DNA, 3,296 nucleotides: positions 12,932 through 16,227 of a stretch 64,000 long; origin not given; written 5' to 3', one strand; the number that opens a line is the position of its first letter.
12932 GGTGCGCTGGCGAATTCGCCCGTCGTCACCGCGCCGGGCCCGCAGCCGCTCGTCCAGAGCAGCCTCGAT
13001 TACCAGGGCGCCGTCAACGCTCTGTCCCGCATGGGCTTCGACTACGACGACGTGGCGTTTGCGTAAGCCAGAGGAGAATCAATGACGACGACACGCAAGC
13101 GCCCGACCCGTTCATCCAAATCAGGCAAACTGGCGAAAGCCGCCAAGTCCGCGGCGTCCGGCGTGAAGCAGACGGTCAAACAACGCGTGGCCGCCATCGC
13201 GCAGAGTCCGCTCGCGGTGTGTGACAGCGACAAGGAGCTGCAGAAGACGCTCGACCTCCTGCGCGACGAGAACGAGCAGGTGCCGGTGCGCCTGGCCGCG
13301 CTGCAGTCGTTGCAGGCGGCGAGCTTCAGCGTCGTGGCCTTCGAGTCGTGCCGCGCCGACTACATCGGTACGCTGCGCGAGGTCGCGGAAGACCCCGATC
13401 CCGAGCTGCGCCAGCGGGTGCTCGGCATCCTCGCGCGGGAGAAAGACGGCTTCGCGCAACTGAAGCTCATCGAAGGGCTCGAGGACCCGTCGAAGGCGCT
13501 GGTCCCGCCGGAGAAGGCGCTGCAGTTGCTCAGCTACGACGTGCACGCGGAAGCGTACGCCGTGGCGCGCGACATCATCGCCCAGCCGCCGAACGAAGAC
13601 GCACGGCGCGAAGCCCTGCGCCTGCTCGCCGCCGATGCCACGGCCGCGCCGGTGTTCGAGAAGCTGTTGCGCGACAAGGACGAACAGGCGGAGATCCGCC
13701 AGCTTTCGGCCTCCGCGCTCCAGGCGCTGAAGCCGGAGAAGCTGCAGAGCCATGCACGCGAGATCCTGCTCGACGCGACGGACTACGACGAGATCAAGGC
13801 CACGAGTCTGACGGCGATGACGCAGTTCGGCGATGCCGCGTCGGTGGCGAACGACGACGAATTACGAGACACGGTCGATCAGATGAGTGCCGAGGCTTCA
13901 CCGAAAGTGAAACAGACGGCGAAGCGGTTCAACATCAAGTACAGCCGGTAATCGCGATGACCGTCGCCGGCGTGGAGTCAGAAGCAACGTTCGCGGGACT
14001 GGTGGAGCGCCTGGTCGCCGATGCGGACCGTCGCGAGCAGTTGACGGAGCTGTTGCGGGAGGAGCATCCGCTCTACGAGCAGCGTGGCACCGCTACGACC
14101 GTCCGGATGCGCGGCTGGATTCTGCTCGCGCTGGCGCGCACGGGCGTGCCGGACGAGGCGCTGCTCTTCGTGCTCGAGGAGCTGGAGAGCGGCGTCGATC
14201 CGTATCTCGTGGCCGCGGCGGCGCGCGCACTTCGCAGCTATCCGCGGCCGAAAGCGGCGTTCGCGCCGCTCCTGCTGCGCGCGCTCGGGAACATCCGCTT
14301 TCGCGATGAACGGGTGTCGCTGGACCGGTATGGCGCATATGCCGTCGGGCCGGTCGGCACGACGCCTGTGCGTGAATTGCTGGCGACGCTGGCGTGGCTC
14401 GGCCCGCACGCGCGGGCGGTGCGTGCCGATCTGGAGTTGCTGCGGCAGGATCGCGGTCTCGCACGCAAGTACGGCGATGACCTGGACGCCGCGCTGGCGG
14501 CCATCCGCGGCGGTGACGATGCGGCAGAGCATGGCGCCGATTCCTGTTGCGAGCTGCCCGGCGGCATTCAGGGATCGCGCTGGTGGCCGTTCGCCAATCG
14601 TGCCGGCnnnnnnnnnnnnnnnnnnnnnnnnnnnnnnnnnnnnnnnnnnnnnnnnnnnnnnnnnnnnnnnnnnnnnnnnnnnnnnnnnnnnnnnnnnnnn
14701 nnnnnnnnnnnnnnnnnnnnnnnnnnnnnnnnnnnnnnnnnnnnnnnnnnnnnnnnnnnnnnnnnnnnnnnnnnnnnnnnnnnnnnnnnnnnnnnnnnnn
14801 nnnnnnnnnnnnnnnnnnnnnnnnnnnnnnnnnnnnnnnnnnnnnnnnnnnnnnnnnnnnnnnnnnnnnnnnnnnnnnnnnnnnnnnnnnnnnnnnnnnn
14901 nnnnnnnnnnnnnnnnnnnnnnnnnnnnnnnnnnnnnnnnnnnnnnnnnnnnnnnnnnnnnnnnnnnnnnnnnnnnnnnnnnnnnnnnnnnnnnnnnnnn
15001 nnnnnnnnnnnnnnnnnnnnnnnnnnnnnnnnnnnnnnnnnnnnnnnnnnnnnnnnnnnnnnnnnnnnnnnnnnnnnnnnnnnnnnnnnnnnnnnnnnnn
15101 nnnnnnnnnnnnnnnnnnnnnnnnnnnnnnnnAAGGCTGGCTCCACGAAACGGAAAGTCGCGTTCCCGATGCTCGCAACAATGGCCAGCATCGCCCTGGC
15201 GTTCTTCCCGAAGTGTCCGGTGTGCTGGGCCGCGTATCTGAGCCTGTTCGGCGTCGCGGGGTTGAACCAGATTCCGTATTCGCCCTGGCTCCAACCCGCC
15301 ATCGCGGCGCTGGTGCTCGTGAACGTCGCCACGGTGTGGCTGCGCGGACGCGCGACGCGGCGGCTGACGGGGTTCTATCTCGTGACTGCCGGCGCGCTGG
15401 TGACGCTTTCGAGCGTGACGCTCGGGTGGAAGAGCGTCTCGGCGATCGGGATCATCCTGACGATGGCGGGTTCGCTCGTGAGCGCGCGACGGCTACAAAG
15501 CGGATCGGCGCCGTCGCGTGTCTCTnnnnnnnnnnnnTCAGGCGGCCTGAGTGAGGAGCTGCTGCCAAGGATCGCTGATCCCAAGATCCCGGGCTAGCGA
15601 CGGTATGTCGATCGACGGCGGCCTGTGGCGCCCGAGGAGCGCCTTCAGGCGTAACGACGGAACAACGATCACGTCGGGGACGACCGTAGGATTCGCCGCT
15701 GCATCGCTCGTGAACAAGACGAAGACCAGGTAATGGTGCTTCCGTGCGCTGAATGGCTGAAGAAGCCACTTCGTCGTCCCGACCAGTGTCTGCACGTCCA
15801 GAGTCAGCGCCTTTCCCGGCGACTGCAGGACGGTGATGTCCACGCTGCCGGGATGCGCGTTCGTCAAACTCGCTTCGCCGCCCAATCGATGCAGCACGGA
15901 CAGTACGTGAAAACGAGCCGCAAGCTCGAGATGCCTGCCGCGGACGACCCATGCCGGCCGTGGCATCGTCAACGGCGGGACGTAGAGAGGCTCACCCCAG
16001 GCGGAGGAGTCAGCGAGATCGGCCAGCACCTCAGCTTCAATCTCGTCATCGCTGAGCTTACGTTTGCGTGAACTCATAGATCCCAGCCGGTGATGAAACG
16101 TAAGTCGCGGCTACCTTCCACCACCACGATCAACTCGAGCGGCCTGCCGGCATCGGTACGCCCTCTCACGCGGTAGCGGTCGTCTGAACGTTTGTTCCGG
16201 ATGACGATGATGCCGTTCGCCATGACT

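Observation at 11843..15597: Tyrosinase operon with an unconventional putative copper-delivery pair instead of a MelC1-type chaperone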

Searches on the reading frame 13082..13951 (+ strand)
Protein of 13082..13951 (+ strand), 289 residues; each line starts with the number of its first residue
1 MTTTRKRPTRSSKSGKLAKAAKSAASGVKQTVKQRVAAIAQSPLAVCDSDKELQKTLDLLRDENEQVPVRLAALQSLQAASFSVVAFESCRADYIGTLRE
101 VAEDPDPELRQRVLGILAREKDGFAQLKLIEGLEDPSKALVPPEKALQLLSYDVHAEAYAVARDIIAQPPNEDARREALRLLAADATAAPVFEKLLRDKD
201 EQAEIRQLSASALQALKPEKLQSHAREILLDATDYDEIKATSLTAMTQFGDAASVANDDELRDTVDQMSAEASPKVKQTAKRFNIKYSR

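Call 3: search_protein_families(library=pfam, proteins=[window:13082-13951:+], max_evalue=0.1)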
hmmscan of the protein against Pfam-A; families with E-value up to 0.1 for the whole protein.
window:13082-13951:+ (289 aa): 4 families
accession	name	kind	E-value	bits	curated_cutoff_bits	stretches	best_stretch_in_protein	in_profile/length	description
PF13646.12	HEAT_2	-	8.7e-09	36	27.7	2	164-243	6-84/88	HEAT repeats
PF02985.28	HEAT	-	0.00014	22.2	23.5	0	199-216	10-27/31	HEAT repeat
PF03810.25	IBN_N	-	0.022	15.2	21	0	53-78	15-40/73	Importin-beta N-terminal domain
PF25786.1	HEAT_GCN1_C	-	0.091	13.2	27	0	40-117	13-91/151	GCN1-like, C-terminal HEAT repeats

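Call 4: search_protein_families(library=ncbifam, proteins=[window:13082-13951:+], max_evalue=0.1)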
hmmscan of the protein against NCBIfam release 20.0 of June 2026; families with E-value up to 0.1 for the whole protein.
window:13082-13951:+ (289 aa): 0 families

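Call 20: search_protein_families(library=padloc, proteins=[window:13082-13951:+], max_evalue=0.1)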
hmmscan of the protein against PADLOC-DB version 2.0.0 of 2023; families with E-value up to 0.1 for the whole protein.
window:13082-13951:+ (289 aa): 0 families

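Call 61: find_homologous_proteins(query=window:13082-13951:+, max_evalue=0.001)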
Query window:13082-13951:+ (289 aa): 1727 proteins with E <= 0.001 among 8000 candidates; the best 120 are listed.
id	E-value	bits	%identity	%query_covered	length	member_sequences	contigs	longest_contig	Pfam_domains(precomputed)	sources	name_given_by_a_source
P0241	1.1e-154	532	90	100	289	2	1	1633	PF13646.13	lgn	-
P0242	1.7e-154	531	90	100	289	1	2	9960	PF13646.13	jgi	jgi:hypothetical protein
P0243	6.6e-131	454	78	99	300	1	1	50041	PF13646.13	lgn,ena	-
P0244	4.5e-128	444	74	100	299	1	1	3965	PF13646.13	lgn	-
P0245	5.8e-126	437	74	100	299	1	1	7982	PF13646.13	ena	-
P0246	7.7e-126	437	73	100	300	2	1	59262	PF13646.13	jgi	jgi:hypothetical protein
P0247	1.7e-125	436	73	100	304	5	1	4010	PF13646.13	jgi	-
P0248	3.9e-125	435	73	100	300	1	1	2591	PF13646.13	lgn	-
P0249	4.7e-125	434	72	100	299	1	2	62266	PF13646.13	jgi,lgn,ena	-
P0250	1.2e-124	433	72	100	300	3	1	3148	PF13646.13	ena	-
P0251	2.3e-124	432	73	100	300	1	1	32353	PF13646.13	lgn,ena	-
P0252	2.4e-123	429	73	100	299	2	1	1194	PF13646.13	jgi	jgi:hypothetical protein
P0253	2.9e-123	429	72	100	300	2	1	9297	PF13646.13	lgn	-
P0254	3.2e-123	428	75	99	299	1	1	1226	PF13646.13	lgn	-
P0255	3.7e-123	428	74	100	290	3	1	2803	PF13646.13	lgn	-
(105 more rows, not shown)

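Call 99: search_solved_structures(query=window:13082-13951:+, max_evalue=1)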
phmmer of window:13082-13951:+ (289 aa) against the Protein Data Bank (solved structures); distinct sequences matched with E-value up to 1: 2.
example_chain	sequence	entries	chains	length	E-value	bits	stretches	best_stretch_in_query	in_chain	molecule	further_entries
1jk0_A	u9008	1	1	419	0.6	13.3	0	31-66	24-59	ribonucleoside-diphosphate reductase small chain 1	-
1smq_A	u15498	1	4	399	0.94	12.6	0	34-66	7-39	Ribonucleoside-diphosphate reductase small chain 1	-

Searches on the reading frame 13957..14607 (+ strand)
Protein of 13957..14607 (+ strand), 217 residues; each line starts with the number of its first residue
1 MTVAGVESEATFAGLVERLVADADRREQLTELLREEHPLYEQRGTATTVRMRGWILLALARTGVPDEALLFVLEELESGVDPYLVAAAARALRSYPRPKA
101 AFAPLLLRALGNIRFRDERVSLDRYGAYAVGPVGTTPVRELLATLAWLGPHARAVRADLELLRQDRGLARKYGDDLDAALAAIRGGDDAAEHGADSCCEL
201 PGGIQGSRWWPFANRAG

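Call 24: search_protein_families(library=pfam, proteins=[window:13957-14607:+], max_evalue=10)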
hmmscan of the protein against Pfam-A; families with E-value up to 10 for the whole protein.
seq(217 aa): 1 family
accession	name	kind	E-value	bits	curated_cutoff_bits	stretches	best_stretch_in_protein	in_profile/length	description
PF13646.12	HEAT_2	-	0.34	11.6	27.7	3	52-99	17-62/88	HEAT repeats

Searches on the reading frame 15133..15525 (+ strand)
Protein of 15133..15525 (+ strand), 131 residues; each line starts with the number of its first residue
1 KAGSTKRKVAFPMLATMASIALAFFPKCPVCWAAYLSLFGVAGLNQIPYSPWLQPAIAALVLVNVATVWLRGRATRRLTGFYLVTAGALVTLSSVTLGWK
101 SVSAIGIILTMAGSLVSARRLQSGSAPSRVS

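Call 24: search_protein_families(library=pfam, proteins=[window:15133-15525:+], max_evalue=10)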
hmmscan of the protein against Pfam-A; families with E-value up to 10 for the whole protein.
seq(131 aa): 1 family
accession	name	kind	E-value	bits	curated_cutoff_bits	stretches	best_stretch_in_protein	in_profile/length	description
PF03203.19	MerC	-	1.1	10.3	27.6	1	28-115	15-97/108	MerC mercury resistance protein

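Call 66: search_protein_representatives(protein=window:15157-15519:+)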
Query: 121 residues. Proteins with E-value up to 0.001 (for the whole library): 478; up to 1e-10: 190; up to 1e-30: 6. The best 150 are listed.
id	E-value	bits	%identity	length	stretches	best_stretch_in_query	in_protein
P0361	3.3e-37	143.6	57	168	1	3-112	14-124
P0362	1.0e-35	138.9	58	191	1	2-111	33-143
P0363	3.9e-34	133.7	55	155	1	2-113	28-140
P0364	1.5e-33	131.8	57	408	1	3-111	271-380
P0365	1.2e-31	125.7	55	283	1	3-110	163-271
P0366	7.3e-31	123.2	58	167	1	2-112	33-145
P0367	1.0e-29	119.5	56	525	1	5-110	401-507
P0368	2.3e-28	115.2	50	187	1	1-111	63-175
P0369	3.9e-28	114.4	50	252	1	2-108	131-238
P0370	5.0e-28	114.1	52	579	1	3-110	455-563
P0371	9.6e-28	113.2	55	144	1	14-109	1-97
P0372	1.2e-27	112.9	60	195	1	8-85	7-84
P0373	1.6e-27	112.5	52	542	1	4-110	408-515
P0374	2.5e-27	111.8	53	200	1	4-110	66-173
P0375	4.0e-27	111.2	51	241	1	2-112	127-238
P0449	1.2e-15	74.1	39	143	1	3-111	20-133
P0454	3.1e-15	72.9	38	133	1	8-107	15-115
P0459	6.7e-15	71.8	34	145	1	11-110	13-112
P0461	1.2e-14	71.0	47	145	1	7-111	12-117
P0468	4.4e-14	69.1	38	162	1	9-109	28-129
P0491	8.2e-13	65.0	39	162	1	10-107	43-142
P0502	1.4e-12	64.3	33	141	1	9-107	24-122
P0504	1.6e-12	64.1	40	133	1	8-109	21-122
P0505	2.3e-12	63.6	43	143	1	7-111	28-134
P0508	3.3e-12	63.1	40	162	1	7-109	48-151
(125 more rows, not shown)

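Call 67: search_protein_families(library=pfam, proteins=[P0459, P0502, P0504, P0454, P0449, P0505, P0461, P0468, P0491, P0508], max_evalue=1)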
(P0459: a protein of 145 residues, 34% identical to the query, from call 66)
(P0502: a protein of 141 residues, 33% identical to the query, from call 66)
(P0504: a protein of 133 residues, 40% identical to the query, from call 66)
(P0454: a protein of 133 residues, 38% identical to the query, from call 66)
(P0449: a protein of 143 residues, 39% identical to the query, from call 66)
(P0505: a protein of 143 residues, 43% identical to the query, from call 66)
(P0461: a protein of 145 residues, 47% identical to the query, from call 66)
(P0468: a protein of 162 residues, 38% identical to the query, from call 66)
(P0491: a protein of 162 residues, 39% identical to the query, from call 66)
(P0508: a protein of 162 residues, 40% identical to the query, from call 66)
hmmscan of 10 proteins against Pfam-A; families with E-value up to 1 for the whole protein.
P0459 (145 aa): 3 families
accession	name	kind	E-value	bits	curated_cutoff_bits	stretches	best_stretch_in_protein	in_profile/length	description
PF11992.13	TgpA_N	-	0.016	14.7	30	1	31-114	4-96/333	TgpA N-terminal domain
PF17248.7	DUF5317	-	0.018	15.5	25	1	46-113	8-71/151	Family of unknown function (DUF5317)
PF21844.1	DUF6903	-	0.069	13.7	24.2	1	49-85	9-45/54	Family of unknown function (DUF6903)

P0502 (141 aa): 1 family
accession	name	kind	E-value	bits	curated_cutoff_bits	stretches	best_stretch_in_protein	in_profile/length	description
PF03203.19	MerC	-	3.6e-05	24.7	27.6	1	39-124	18-106/108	MerC mercury resistance protein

P0504 (133 aa): 2 families
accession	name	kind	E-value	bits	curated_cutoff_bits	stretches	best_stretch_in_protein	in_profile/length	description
PF21944.1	Hemotin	-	0.24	11.6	27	0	4-35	26-58/74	Hemotin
PF16211.10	Histone_H2A_C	-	0.26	11.5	20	1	17-32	13-28/35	C-terminus of histone H2A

P0454 (133 aa): 1 family
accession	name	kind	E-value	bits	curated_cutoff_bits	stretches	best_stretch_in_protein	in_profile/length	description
PF03203.19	MerC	-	1.1e-05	26.4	27.6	1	31-118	18-107/108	MerC mercury resistance protein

P0449 (143 aa): 0 families

P0505 (143 aa): 1 family
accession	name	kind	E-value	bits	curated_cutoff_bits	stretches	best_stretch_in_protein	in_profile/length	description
PF03203.19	MerC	-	0.00023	22.1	27.6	1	45-133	18-107/108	MerC mercury resistance protein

P0461 (145 aa): 3 families
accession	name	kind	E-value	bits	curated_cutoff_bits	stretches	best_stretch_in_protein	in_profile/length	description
PF11992.13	TgpA_N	-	0.00077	19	30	1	6-124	45-151/333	TgpA N-terminal domain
PF04103.21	CD20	-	0.029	14.9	27.9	1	76-122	11-56/156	CD20-like family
PF03203.19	MerC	-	0.18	12.9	27.6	1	31-115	23-106/108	MerC mercury resistance protein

P0468 (162 aa): 4 families
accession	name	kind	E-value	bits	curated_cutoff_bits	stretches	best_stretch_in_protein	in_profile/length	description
PF03203.19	MerC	-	0.0004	21.4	27.6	1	48-129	23-106/108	MerC mercury resistance protein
PF24961.1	NfeD_membrane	-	0.02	15.3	26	1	63-129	23-89/119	NfeD integral membrane domain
PF23987.1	Phage_holin_10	-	0.091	13.2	27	1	110-135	27-52/52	Bacteriophage holin Pam3 gp28 family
PF11293.13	DUF3094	-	0.18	12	27.1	1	57-76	25-42/55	Protein of unknown function (DUF3094)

P0491 (162 aa): 3 families
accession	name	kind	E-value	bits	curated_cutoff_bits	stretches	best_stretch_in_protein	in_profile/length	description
PF24961.1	NfeD_membrane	-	0.0044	17.5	26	1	77-144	23-89/119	NfeD integral membrane domain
PF03203.19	MerC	-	0.0058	17.6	27.6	1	53-144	15-106/108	MerC mercury resistance protein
PF11992.13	TgpA_N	-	0.05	13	30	1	70-117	12-58/333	TgpA N-terminal domain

P0508 (162 aa): 1 family
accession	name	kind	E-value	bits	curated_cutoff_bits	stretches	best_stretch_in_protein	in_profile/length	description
PF03203.19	MerC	-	0.11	13.5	27.6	1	66-151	22-106/108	MerC mercury resistance protein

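Call 95: find_encoding_contigs(protein=P0454, flank=5000, max_places=3)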
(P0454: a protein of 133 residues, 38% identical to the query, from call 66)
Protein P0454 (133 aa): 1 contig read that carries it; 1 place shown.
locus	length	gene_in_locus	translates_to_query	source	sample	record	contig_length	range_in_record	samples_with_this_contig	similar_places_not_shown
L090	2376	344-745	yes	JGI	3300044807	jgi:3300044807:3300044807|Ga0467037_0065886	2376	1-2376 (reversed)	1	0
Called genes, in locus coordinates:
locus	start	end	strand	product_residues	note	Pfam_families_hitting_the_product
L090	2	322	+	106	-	?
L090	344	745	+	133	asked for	PF03203:MerC (weak)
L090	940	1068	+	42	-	-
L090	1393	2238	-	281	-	PF13899:Thioredoxin_7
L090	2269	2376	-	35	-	?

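Call 96: find_encoding_contigs(protein=P0502, flank=5000, max_places=3)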
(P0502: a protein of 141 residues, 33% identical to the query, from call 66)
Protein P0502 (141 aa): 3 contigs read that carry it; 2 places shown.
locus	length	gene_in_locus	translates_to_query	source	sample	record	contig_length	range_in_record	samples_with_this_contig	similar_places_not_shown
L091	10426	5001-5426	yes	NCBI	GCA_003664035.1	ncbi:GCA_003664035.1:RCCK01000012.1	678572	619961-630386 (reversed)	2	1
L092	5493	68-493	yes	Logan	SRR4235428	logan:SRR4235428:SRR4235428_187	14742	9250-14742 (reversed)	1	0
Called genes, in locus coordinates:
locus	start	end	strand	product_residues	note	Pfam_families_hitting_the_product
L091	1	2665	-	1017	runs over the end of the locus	PF02811:PHP, PF07733:DNA_pol3_alpha, PF17657:DNA_pol3_finger, PF14579:HHH_6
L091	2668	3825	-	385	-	PF00817:IMS, PF21999:IMS_HHH_1 (weak), PF11799:IMS_C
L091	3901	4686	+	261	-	PF01381:HTH_3, PF12844:HTH_19 (weak)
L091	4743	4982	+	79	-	-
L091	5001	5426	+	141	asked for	-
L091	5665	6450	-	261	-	-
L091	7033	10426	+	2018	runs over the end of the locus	PF01637:ATPase_2 (weak), PF13401:AAA_22 (weak), PF24883:NPHP3_N (weak), PF14516:AAA_35 (faint)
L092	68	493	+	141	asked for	-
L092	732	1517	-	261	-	-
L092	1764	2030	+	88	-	-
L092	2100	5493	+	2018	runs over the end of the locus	PF01637:ATPase_2 (weak), PF13401:AAA_22 (weak), PF24883:NPHP3_N (weak), PF14516:AAA_35 (faint)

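Call 97: find_encoding_contigs(protein=P0468, flank=5000, max_places=3)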
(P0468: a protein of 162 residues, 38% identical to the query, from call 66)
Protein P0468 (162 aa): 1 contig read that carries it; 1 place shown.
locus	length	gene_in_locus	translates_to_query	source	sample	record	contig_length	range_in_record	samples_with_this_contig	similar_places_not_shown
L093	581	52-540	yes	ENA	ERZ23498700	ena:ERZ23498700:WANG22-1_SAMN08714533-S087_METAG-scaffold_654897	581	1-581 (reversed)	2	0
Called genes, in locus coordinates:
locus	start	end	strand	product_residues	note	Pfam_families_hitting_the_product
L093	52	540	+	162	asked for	-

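Call 98: find_encoding_contigs(protein=P0505, flank=5000, max_places=3)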
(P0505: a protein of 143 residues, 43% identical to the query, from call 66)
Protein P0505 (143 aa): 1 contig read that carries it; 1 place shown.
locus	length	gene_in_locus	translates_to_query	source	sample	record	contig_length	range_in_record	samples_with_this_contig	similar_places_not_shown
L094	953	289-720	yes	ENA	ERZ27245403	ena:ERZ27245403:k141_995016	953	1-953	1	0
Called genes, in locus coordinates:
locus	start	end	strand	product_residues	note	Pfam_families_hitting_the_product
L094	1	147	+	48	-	?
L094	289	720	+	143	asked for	-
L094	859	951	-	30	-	?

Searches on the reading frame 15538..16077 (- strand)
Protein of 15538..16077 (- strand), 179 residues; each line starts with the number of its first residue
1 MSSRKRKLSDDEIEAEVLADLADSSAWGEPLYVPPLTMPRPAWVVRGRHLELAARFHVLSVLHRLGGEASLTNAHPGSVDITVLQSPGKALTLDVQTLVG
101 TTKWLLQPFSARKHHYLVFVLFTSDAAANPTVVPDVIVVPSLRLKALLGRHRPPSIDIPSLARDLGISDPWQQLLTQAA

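Call 54: search_protein_families(library=pfam, proteins=[window:15538-16077:-], max_evalue=0.001)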
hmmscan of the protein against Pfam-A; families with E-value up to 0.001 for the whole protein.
window:15538-16077:- (179 aa): 0 families
